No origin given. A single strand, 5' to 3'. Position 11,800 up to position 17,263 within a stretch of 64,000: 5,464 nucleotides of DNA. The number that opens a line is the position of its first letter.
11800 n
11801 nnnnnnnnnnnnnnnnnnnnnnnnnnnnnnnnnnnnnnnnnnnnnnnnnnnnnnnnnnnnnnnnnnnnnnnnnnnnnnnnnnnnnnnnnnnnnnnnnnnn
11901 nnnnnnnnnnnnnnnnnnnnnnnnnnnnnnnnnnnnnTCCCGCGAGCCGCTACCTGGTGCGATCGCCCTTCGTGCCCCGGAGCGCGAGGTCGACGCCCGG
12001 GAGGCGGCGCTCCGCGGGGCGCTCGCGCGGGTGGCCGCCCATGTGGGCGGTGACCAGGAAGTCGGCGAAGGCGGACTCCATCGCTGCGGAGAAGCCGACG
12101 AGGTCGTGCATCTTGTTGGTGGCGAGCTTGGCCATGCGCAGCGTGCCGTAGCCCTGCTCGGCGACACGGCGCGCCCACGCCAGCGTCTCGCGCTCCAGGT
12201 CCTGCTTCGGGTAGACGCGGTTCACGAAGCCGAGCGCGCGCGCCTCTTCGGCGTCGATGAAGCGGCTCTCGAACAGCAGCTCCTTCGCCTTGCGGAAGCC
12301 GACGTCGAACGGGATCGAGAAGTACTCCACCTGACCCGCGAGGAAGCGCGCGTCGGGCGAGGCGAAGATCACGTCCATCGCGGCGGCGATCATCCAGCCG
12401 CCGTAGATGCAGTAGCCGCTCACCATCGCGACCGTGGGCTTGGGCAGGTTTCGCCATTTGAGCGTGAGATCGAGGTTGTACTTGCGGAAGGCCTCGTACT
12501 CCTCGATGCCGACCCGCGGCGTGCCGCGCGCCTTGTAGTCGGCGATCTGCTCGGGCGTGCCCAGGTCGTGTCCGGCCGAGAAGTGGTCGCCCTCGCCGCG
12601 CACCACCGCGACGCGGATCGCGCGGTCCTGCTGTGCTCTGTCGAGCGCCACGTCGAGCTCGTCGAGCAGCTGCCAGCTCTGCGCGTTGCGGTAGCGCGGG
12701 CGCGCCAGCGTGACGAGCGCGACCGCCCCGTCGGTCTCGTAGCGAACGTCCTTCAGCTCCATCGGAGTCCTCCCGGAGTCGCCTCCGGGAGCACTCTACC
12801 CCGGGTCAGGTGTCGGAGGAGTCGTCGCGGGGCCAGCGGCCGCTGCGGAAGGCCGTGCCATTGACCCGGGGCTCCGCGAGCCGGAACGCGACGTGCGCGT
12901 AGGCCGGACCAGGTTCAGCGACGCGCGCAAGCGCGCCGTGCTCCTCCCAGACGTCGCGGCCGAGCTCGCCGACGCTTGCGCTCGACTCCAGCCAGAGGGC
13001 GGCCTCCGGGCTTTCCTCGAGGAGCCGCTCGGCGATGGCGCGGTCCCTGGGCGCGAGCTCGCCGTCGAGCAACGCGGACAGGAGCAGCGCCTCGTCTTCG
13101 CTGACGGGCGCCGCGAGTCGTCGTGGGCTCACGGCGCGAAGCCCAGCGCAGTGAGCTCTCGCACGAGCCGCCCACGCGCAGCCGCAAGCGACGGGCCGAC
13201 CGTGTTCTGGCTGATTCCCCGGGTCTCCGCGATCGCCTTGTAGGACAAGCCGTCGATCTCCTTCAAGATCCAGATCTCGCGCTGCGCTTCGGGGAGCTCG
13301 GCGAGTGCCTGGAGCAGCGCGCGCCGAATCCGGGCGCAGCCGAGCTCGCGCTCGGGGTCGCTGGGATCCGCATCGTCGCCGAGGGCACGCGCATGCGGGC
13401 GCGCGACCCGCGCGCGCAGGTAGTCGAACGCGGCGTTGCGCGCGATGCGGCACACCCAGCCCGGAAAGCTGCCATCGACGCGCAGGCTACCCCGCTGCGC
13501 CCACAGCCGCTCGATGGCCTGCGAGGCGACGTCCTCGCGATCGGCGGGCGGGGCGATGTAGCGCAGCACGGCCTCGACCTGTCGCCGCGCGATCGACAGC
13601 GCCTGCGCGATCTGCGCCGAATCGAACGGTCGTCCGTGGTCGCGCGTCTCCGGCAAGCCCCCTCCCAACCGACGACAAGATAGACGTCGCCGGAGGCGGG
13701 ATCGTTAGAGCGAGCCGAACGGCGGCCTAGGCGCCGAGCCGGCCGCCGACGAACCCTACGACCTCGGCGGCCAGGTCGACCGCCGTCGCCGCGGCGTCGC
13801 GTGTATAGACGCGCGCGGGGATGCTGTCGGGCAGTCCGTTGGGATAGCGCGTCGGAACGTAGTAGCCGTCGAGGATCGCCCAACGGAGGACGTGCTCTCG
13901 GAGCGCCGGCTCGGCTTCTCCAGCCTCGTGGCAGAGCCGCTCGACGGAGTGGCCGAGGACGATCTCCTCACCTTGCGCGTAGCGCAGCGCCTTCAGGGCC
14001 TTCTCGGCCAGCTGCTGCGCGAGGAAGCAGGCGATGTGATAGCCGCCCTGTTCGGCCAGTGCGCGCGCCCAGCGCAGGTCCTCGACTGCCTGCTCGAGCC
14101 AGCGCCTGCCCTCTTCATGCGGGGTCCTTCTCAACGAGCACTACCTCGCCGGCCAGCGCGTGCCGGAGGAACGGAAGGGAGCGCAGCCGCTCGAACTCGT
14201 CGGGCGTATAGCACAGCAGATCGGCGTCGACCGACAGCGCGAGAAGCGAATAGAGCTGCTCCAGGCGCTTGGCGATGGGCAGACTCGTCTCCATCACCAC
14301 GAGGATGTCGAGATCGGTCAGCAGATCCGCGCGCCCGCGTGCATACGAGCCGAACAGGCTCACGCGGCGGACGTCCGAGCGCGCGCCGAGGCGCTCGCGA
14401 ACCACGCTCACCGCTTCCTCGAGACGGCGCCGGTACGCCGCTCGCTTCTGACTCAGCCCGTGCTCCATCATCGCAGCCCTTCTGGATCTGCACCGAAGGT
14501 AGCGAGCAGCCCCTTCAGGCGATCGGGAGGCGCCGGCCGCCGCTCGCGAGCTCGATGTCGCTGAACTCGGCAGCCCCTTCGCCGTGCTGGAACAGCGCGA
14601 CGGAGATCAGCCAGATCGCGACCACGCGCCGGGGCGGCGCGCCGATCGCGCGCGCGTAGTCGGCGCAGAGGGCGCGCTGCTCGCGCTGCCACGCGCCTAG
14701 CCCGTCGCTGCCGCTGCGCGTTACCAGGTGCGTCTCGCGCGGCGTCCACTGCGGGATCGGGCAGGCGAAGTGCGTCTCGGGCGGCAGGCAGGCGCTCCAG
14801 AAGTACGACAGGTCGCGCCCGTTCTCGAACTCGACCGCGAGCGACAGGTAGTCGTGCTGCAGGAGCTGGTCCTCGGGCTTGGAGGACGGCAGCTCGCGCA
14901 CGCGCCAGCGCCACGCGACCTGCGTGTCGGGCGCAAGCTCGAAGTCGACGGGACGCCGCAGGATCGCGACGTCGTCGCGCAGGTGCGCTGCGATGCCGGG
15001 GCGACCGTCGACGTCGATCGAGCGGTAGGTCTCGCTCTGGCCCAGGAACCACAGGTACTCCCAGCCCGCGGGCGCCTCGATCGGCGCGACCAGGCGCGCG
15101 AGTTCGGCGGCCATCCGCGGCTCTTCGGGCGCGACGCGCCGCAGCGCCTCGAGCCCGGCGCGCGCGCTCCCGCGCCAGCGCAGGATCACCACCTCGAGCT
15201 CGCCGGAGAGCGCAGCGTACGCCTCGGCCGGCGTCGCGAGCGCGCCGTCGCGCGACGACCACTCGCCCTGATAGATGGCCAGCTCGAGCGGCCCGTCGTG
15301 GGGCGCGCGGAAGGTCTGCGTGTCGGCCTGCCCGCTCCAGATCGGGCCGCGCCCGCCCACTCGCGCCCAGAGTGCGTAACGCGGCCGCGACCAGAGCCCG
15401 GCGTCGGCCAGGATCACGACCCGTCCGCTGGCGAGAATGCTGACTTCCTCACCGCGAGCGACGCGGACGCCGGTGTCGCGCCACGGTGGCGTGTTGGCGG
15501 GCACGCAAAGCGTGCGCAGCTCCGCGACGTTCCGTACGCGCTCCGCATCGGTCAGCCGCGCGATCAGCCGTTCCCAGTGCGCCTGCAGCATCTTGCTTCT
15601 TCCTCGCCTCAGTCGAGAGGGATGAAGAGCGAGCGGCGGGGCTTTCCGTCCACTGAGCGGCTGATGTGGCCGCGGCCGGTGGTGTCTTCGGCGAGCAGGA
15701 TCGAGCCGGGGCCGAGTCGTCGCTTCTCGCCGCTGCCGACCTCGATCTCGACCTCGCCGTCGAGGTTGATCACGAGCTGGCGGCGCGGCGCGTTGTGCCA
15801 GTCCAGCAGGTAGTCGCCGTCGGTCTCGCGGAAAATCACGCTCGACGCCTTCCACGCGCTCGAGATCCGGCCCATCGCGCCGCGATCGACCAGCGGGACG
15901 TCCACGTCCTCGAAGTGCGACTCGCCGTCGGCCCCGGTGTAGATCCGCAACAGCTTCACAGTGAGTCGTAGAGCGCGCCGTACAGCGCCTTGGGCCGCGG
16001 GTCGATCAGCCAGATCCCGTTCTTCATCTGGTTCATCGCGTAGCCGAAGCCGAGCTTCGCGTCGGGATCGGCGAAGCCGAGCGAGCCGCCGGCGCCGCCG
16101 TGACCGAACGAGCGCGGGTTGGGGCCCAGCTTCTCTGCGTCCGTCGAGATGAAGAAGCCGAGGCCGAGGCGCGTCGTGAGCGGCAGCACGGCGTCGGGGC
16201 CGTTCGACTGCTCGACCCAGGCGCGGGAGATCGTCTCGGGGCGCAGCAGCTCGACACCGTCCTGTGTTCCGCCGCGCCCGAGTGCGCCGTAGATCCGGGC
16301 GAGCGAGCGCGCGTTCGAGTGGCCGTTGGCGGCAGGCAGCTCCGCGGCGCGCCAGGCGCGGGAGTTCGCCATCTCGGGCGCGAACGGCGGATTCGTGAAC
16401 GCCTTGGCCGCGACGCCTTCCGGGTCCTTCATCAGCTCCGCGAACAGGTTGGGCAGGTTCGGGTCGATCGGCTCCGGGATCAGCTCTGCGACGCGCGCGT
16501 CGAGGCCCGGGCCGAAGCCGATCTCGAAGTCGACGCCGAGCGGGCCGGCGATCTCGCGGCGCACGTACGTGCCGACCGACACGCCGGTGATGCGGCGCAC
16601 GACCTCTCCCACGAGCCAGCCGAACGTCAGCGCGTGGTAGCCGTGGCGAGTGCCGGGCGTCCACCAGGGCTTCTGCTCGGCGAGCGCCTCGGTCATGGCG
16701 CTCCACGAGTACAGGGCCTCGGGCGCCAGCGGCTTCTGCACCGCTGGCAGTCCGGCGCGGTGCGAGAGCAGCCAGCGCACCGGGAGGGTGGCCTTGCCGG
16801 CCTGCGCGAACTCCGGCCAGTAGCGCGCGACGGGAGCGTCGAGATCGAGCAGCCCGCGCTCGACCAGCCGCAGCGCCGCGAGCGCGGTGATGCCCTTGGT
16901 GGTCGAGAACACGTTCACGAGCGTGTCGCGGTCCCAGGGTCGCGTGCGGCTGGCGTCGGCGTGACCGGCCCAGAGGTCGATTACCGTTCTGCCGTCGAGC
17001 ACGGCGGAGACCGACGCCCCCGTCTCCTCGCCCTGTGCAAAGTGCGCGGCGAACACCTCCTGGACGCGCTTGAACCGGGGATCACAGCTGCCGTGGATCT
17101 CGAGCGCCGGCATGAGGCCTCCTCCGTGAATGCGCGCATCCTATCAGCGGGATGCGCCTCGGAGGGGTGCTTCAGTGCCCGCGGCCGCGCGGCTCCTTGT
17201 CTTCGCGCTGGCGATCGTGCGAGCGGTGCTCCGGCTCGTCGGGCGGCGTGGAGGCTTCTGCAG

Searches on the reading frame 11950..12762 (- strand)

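Call 50: search_protein_families(library=pfam, proteins=[window:11950-12762:-], max_evalue=0.001)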
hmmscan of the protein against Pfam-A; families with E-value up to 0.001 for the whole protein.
window:11950-12762:- (270 aa): 2 families
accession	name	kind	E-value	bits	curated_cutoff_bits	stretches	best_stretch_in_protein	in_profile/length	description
PF00378.25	ECH_1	-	1.7e-32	113.2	27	1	10-219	2-209/251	Enoyl-CoA hydratase/isomerase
PF16113.10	ECH_2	-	5.3e-11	43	27.2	1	15-140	2-120/335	Enoyl-CoA hydratase/isomerase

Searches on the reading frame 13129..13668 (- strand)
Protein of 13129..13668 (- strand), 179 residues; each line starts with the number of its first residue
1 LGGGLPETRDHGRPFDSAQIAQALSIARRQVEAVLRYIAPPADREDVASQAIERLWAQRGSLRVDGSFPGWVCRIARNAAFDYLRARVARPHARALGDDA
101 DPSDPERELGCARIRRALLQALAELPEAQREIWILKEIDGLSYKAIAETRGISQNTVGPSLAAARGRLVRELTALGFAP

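Call 50: search_protein_families(library=pfam, proteins=[window:13129-13668:-], max_evalue=0.001)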
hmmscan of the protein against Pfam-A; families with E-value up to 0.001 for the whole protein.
window:13129-13668:- (179 aa): 6 families
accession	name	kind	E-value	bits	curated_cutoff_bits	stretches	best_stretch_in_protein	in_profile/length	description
PF08281.18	Sigma70_r4_2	-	1.2e-13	50.9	25.7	1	115-168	1-54/54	Sigma-70, region 4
PF04542.20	Sigma70_r2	-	3.4e-09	36.8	24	1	31-87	9-68/71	Sigma-70 region 2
PF04545.22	Sigma70_r4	-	1.8e-05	24.6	24.1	1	121-157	1-37/50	Sigma-70, region 4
PF00196.25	GerE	-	0.00033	20.6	23.5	0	129-158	5-35/57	Bacterial regulatory proteins, luxR family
PF07638.17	Sigma70_ECF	-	0.00042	20.7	21.1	0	113-172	125-183/185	ECF sigma factor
PF13384.12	HTH_23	-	0.00095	19.4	24.6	0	129-157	6-34/50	Homeodomain-like domain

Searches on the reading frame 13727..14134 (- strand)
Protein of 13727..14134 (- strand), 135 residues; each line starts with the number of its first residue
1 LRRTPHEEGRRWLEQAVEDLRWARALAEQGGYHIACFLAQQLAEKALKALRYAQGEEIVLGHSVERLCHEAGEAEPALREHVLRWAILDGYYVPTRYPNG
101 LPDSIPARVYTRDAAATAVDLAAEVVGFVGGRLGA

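Call 50: search_protein_families(library=pfam, proteins=[window:13727-14134:-], max_evalue=0.001)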
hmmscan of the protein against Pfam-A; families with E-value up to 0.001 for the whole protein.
window:13727-14134:- (135 aa): 1 family
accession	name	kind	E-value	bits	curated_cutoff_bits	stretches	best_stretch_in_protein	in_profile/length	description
PF05168.19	HEPN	-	1.8e-23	83.4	22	1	10-129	2-114/117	HEPN domain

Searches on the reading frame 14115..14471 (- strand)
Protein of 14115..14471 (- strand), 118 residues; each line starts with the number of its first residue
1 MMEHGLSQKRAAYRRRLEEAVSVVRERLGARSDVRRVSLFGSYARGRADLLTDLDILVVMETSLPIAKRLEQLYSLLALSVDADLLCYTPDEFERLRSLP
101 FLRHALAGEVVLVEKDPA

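Call 50: search_protein_families(library=pfam, proteins=[window:14115-14471:-], max_evalue=0.001)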
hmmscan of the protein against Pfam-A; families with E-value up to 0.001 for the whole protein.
window:14115-14471:- (118 aa): 2 families
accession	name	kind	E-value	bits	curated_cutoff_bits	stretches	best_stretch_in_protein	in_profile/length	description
PF01909.29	NTP_transf_2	-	1.3e-09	38.7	21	1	24-94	4-78/93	Nucleotidyltransferase domain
PF18765.7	Polbeta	-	1.4e-06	28.8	26.9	1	30-116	9-91/93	Polymerase beta, Nucleotidyltransferase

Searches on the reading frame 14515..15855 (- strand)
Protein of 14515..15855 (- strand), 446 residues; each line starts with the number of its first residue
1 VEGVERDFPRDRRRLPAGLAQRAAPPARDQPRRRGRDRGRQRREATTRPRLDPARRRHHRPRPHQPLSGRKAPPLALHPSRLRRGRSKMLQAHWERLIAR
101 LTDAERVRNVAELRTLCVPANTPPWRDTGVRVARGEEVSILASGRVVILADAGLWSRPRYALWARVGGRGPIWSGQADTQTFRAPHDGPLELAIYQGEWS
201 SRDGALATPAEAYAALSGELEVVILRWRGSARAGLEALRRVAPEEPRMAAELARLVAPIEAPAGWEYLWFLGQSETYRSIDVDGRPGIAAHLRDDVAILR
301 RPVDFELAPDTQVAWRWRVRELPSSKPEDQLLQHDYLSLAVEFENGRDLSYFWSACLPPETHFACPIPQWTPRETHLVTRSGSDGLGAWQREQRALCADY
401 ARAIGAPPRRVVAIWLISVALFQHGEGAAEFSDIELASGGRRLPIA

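Call 50: search_protein_families(library=pfam, proteins=[window:14515-15855:-], max_evalue=0.001)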
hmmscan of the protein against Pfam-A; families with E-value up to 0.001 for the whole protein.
window:14515-15855:- (446 aa): 1 family
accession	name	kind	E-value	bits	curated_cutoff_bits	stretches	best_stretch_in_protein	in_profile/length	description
PF11249.13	DUF3047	-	2.8e-30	105.8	27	1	264-435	2-198/198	Protein of unknown function (DUF3047)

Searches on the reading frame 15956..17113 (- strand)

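Call 50: search_protein_families(library=pfam, proteins=[window:15956-17113:-], max_evalue=0.001)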
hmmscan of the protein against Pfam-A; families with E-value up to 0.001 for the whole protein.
window:15956-17113:- (385 aa): 1 family
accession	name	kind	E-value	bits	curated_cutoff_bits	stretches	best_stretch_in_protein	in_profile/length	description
PF00144.29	Beta-lactamase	-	3.7e-77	260.1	27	1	20-365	4-313/329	Beta-lactamase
